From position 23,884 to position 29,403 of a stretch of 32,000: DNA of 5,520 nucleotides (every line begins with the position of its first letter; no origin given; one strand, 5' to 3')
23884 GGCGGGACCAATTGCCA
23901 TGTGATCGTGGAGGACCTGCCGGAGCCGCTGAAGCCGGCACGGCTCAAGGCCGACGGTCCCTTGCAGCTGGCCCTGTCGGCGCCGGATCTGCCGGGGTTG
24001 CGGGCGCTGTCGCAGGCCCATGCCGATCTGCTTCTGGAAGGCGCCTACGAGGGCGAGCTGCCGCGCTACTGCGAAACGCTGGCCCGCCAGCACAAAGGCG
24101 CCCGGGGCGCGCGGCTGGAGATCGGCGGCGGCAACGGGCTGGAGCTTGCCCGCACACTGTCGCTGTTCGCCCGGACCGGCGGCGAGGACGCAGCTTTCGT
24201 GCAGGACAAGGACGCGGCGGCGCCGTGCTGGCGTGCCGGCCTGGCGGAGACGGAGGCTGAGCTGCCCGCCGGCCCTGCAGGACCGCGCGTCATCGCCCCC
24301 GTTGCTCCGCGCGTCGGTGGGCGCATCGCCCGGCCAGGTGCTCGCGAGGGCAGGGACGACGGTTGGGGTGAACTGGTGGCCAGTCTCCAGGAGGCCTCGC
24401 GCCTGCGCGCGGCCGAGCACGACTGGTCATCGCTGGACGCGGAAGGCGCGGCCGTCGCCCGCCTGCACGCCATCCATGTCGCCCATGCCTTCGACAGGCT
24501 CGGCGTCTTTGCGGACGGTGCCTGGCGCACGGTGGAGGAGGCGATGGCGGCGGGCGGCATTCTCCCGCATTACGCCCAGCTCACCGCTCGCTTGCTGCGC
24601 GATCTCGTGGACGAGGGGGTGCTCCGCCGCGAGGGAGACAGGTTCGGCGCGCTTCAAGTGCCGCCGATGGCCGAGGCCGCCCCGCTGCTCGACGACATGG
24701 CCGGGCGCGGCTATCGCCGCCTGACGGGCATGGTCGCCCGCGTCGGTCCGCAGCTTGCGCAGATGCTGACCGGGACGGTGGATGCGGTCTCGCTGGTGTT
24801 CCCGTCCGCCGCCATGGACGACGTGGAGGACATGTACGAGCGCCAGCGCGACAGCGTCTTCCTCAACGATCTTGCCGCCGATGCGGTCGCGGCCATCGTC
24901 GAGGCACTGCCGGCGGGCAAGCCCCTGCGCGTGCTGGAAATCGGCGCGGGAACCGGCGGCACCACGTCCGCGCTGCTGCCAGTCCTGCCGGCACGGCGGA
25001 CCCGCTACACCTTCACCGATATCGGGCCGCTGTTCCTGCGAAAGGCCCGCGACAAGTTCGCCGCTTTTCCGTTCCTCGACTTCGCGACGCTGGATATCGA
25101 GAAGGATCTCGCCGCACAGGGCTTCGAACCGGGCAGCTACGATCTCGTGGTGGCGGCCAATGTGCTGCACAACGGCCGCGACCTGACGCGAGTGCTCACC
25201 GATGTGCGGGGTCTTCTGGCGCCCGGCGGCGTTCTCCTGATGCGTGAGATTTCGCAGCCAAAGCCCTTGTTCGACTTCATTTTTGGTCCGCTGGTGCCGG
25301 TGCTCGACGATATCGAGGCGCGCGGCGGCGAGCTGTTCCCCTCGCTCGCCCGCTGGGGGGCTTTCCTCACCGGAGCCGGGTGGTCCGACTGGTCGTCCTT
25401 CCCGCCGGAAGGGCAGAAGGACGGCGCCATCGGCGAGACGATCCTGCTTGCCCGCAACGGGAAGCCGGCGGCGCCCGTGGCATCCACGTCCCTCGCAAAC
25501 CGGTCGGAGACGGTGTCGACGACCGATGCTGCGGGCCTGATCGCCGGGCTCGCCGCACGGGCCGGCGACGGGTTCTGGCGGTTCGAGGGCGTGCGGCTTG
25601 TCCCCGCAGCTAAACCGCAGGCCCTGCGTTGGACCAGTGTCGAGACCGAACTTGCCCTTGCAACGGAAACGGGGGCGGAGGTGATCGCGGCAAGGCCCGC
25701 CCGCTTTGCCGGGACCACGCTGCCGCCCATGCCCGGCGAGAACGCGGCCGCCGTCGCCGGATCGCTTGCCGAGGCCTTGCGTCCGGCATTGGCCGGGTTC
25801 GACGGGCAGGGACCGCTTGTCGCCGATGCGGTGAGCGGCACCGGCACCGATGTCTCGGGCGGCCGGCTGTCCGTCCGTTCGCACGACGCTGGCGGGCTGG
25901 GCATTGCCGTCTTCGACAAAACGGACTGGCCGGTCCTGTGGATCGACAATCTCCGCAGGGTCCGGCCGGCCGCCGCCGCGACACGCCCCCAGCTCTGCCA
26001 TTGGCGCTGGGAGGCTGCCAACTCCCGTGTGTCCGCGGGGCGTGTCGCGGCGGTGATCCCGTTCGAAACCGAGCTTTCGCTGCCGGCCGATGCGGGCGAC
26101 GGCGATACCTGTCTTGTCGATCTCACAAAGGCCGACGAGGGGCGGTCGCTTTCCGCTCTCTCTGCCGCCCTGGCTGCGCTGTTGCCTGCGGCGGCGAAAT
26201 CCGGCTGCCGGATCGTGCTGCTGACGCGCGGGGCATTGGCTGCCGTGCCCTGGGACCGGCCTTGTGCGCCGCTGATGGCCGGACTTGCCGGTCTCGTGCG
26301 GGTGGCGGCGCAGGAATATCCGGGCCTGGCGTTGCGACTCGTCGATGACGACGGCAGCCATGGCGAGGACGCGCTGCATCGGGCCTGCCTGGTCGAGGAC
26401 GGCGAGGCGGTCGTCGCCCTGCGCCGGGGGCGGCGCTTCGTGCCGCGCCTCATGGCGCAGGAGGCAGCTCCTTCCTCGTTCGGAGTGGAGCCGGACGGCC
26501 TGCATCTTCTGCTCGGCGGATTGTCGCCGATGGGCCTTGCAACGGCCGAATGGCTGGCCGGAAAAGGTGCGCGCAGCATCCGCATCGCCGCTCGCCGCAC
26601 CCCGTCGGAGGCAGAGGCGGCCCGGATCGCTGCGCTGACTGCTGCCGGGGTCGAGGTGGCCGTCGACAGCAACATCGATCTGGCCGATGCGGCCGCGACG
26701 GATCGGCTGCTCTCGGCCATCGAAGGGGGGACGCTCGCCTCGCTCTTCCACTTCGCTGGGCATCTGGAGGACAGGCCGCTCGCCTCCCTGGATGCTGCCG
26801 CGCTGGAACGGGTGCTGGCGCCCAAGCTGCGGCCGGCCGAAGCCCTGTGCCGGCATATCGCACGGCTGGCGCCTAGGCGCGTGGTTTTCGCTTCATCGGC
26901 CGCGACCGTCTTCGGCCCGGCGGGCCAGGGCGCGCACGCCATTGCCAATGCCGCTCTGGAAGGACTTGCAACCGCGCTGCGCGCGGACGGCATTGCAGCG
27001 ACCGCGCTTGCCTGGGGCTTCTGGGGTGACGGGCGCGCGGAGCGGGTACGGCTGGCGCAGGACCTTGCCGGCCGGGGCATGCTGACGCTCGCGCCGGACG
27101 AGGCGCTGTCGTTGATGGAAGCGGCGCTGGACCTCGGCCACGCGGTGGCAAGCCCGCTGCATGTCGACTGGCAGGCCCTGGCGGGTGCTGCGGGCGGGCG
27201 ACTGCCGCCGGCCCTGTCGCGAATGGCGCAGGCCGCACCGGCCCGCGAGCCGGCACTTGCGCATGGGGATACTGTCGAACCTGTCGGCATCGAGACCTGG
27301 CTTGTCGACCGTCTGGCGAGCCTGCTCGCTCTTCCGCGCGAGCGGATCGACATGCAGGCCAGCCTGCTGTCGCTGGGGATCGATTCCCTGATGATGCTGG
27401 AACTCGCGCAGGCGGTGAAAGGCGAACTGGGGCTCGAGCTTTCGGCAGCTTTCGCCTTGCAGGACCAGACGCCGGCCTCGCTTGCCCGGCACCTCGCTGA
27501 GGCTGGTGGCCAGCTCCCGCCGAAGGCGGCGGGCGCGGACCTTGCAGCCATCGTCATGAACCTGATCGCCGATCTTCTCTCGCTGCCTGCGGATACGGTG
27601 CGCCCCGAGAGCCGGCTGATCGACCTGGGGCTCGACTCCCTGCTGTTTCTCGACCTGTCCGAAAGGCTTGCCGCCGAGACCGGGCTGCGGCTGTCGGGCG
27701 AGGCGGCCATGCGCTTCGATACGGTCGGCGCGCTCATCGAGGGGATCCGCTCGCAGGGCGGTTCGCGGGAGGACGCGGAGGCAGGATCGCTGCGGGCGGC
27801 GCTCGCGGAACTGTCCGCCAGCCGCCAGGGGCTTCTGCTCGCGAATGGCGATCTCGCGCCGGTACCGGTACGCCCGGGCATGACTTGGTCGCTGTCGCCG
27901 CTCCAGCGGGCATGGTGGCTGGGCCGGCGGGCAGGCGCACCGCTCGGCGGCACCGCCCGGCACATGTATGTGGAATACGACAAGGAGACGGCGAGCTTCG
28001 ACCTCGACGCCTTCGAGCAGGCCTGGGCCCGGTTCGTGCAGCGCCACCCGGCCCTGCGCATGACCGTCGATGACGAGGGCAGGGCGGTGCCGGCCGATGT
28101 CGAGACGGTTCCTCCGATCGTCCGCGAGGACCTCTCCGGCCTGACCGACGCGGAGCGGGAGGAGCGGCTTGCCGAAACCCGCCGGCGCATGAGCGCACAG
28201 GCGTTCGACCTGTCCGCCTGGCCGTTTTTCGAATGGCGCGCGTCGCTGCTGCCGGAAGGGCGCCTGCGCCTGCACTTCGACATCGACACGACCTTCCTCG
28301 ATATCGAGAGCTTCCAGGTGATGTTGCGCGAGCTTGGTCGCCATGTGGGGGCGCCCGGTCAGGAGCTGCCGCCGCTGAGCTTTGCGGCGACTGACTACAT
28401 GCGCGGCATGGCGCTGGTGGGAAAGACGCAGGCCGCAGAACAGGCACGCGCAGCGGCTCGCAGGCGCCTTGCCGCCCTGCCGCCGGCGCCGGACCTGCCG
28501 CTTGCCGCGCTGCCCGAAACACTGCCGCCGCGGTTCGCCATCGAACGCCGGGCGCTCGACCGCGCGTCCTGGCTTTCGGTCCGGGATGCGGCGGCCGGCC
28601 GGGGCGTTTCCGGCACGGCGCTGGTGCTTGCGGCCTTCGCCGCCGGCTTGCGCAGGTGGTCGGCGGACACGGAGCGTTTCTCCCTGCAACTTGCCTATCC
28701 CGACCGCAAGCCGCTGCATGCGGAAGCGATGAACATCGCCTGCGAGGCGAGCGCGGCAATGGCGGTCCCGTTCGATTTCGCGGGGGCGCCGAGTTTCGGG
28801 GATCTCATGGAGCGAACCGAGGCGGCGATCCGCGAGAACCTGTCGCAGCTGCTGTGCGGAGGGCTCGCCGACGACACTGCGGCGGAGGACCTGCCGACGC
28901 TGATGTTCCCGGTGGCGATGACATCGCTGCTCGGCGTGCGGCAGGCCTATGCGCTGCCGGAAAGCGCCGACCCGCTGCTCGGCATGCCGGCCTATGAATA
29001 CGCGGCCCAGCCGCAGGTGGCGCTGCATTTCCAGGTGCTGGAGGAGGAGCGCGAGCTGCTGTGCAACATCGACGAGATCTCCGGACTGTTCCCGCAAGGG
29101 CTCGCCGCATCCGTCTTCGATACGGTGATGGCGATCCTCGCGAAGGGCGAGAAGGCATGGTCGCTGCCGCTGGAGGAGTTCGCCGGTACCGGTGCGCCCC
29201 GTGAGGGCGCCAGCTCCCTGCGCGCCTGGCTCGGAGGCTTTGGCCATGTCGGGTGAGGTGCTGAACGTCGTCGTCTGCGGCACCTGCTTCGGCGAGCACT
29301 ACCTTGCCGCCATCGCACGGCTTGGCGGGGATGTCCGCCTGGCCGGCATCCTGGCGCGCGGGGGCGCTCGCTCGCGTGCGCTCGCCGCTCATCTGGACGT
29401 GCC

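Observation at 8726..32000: Polythiazoline metallophore-type PKS-NRPS cluster with a rearranged, non-canonical assembly line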

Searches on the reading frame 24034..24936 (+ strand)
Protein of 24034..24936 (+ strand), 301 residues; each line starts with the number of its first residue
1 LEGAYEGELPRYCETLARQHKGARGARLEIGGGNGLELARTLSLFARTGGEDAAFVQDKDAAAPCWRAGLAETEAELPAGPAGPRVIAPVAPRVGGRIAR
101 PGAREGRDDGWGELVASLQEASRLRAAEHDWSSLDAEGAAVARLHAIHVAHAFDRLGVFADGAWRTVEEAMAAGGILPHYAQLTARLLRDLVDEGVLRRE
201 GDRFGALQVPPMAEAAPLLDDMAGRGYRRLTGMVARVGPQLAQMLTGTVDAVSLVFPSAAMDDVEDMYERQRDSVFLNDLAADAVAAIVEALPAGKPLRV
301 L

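Call 26: search_protein_families(library=pfam, proteins=[window:24034-24936:+], max_evalue=0.01)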
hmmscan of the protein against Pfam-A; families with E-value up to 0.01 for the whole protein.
window:24034-24936:+ (301 aa): 1 family
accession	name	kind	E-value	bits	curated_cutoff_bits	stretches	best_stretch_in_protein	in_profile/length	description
PF05719.16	GPP34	-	0.00031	21.3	29.1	1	161-291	74-200/201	Golgi phosphoprotein 3 (GPP34)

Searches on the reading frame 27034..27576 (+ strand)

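Call 26: search_protein_families(library=pfam, proteins=[window:27034-27576:+], max_evalue=0.01)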
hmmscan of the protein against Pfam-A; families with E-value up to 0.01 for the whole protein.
window:27034-27576:+ (181 aa): 2 families
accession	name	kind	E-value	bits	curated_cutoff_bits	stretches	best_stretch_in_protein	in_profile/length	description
PF00550.31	PP-binding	-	9.7e-14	51.8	20.8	1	89-154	2-67/67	Phosphopantetheine attachment site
PF23297.2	ACP_SdgA_C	-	8.7e-06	26.2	27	1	86-150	11-75/95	Highly reducing polyketide synthase sdgA, C-terminal ACP domain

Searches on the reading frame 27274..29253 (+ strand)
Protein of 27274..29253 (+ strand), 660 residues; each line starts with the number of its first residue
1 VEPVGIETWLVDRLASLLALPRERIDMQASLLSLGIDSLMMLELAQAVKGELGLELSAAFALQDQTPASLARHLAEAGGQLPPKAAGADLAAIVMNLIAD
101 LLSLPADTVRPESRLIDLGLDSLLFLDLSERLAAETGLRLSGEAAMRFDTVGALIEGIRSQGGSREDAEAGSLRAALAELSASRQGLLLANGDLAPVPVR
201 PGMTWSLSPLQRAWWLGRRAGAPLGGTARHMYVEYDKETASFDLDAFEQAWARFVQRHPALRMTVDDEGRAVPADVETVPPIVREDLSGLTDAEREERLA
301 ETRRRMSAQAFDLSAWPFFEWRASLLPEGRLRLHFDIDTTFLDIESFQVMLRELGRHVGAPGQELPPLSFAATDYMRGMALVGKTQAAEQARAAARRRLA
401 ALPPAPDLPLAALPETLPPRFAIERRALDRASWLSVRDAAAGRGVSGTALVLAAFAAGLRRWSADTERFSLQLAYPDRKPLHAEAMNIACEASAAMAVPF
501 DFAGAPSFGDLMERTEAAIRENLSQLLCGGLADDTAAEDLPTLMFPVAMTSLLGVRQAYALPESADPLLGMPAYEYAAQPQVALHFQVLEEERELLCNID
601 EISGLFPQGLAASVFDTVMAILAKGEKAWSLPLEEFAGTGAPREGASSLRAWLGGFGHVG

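Call 29: find_homologous_proteins(query=window:27274-29253:+, max_evalue=1e-20)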
Query window:27274-29253:+ (660 aa): 5 proteins with E <= 1e-20 among 8000 candidates.
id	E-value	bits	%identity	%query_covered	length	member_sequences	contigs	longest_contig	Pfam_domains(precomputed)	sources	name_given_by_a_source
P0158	3.9e-49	186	33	65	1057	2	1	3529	PF00668.26,PF00501.35,PF13193.13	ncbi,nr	ncbi:MAG: amino acid adenylation domain-containing protein [Actinomycetota bacterium]|nr:amino acid 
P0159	1.5e-37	148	32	65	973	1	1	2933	PF00668.26,PF00550.32,PF00501.35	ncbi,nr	ncbi:MAG TPA: AMP-binding protein, partial [Thermoanaerobaculia bacterium]|nr:AMP-binding protein [T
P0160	1.5e-34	138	32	60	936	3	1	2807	PF00668.26,PF00550.32,PF00698.27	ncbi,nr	ncbi:MAG TPA: acyltransferase domain-containing protein, partial [Thermoanaerobaculia bacterium]|nr:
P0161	3.4e-30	124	29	65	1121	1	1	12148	PF00668.26,PF00550.32,PF00501.35,PF13193.13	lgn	-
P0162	3.6e-25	107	26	64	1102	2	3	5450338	PF00668.26,PF00550.32,PF18563.7,PF00501.35,PF13193.13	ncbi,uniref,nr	ncbi:non-ribosomal peptide synthetase [Salinispora oceanensis]|uniref:non-ribosomal peptide syntheta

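Call 44: search_dna_similar(query=window:27274-29253:+, collection=plasmids, mode=protein, max_rows=25, max_evalue=1e-30)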
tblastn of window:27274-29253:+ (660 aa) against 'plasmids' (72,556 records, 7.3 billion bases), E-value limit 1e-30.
Records with a match: 5; places in all: 5; records where one place covers at least 80% of the query: 2.
Best place of each record, by identity: <60% 5.
By first word of the organism name: Rhizobium 1; Ralstonia 1; Burkholderia 1; Serratia 1; Undibacterium 1.
By predicted mobility (MOB-suite, as given by PLSDB): non-mobilizable 3; mobilizable 1; conjugative 1.
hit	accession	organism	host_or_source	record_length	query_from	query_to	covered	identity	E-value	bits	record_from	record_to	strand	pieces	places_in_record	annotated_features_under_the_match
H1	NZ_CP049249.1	Rhizobium rhizoryzae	cell culture,soil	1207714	7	653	98%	51.8%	7e-158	511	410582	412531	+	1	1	none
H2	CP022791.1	Ralstonia solanacearum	Solanum tuberosum,single cell,Potato ...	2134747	89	634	83%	43.1%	2e-67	248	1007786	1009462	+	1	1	none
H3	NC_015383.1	Burkholderia gladioli BSR3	-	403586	135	631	75%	41.0%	1e-61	230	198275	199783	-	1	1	beta-ketoacyl synthase N-terminal-like domain-containing protein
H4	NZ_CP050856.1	Serratia symbiotica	-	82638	200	636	66%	34.5%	3e-51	199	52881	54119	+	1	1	beta-ketoacyl synthase N-terminal-like domain-containing protein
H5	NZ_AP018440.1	Undibacterium sp. KW1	-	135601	430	630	30%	45.2%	3e-31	139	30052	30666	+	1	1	hypothetical protein | beta-ketoacyl synthase N-terminal-like domain-containing protein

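Call 45: get_annotated_region(hit=H2, flank=20000)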
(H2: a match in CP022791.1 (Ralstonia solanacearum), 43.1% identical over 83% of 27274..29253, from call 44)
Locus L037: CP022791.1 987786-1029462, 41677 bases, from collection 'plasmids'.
description: Ralstonia solanacearum strain SL3103 plasmid unnamed, complete sequence
organism: Ralstonia solanacearum (NCBI taxid 305)
taxonomy: Bacteria; Pseudomonadota; Betaproteobacteria; Burkholderiales; Burkholderiaceae; Ralstonia; Ralstonia solanacearum
host: -; source: Solanum tuberosum,single cell,Potato bacterial wilt; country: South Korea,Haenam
typing (MOB-suite, as given by PLSDB): mobilizable; relaxase MOBP
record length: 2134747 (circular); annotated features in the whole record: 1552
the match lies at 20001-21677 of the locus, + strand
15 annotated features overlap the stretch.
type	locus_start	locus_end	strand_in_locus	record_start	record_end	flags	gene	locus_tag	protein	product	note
CDS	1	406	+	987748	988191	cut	-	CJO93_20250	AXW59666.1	MarR family transcriptional regulator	-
CDS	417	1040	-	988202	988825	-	-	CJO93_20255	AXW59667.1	flavin reductase family protein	-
CDS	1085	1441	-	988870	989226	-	-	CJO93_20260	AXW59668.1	hypothetical protein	-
CDS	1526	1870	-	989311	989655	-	-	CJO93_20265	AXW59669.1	cupin domain-containing protein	-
CDS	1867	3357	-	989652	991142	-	-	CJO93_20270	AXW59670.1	methionine--tRNA ligase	-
CDS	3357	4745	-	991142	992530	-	-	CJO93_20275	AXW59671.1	siderophore biosynthesis protein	-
CDS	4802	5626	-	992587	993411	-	-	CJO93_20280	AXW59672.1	IS5 family transposase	-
CDS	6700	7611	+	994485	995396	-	-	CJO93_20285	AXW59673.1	AraC family transcriptional regulator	-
CDS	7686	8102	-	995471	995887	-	-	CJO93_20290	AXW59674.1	hypothetical protein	-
CDS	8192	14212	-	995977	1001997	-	-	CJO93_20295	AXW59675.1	non-ribosomal peptide synthetase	-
CDS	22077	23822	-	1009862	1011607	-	-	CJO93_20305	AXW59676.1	ABC transporter ATP-binding protein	-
CDS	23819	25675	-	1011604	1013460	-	-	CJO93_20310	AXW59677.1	ABC transporter ATP-binding protein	-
CDS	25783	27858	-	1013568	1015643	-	-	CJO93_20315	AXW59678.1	TonB-dependent receptor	-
CDS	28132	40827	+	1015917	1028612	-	-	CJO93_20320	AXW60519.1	non-ribosomal peptide synthetase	-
CDS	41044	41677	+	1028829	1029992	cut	-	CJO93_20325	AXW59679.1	thiazolinyl imide reductase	-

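Call 46: search_protein_families(library=pfam, proteins=[L037:8192-14212:-], max_evalue=0.00001)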
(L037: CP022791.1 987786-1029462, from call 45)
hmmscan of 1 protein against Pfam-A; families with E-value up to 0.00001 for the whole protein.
L037:8192-14212:- (2006 aa): 9 families
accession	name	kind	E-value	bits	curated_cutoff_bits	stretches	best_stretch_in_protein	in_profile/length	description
PF00501.34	AMP-binding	-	2.9e-72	244.1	29.9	1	711-1070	1-384/384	AMP-binding enzyme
PF00668.25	Condensation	-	9.7e-29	100.8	30.6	1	270-580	31-344/456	Condensation domain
PF00975.26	Thioesterase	-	1.5e-22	81.4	26.4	1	1727-1967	1-212/226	Thioesterase domain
PF08242.18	Methyltransf_12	-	1.7e-19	70.8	30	1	1376-1478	1-98/98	Methyltransferase domain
PF00550.31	PP-binding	-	7.1e-13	49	20.8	1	1637-1702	2-67/67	Phosphopantetheine attachment site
PF13489.12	Methyltransf_23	-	2e-09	37.8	27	1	1360-1538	11-160/164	Methyltransferase domain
PF08241.18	Methyltransf_11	-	4.8e-09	37.2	21.2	1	1376-1480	1-95/95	Methyltransferase domain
PF13193.12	AMP-binding_C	-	2.1e-08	35.4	24.5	0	1126-1196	1-63/76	AMP-binding enzyme C-terminal domain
PF13649.12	Methyltransf_25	-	2.2e-07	31.9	27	1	1375-1476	1-97/97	Methyltransferase domain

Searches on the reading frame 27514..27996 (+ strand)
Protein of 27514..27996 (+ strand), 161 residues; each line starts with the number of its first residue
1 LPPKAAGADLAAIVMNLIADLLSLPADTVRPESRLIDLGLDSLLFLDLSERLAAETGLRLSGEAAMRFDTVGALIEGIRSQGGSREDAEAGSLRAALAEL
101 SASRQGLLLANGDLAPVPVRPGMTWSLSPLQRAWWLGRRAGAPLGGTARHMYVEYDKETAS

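Call 26: search_protein_families(library=pfam, proteins=[window:27514-27996:+], max_evalue=0.01)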
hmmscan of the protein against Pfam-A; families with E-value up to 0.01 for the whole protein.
window:27514-27996:+ (161 aa): 2 families
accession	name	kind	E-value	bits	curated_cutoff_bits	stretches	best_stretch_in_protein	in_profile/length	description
PF00550.31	PP-binding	-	1.3e-11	45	20.8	1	14-76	3-65/67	Phosphopantetheine attachment site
PF23297.2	ACP_SdgA_C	-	5.2e-05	23.7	27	1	10-81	11-82/95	Highly reducing polyketide synthase sdgA, C-terminal ACP domain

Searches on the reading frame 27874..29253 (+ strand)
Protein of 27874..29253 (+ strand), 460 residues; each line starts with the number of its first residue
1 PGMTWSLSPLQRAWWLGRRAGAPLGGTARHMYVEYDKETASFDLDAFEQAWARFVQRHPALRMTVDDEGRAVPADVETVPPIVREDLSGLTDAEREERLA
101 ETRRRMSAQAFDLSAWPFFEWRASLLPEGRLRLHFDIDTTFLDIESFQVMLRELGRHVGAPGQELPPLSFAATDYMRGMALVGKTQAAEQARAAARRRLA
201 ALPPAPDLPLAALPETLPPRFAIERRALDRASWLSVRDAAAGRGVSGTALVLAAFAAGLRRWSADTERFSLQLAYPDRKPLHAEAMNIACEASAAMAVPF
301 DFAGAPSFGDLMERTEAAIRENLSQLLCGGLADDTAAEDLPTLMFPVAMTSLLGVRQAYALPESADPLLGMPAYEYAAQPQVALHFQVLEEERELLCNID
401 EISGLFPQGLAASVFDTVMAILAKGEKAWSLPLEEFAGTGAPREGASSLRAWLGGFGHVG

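Call 26: search_protein_families(library=pfam, proteins=[window:27874-29253:+], max_evalue=0.01)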
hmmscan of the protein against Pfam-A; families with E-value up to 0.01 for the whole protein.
window:27874-29253:+ (460 aa): 1 family
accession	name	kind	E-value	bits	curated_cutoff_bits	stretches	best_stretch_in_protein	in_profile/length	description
PF00668.25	Condensation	-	4.8e-11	42.5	30.6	1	39-265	36-269/456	Condensation domain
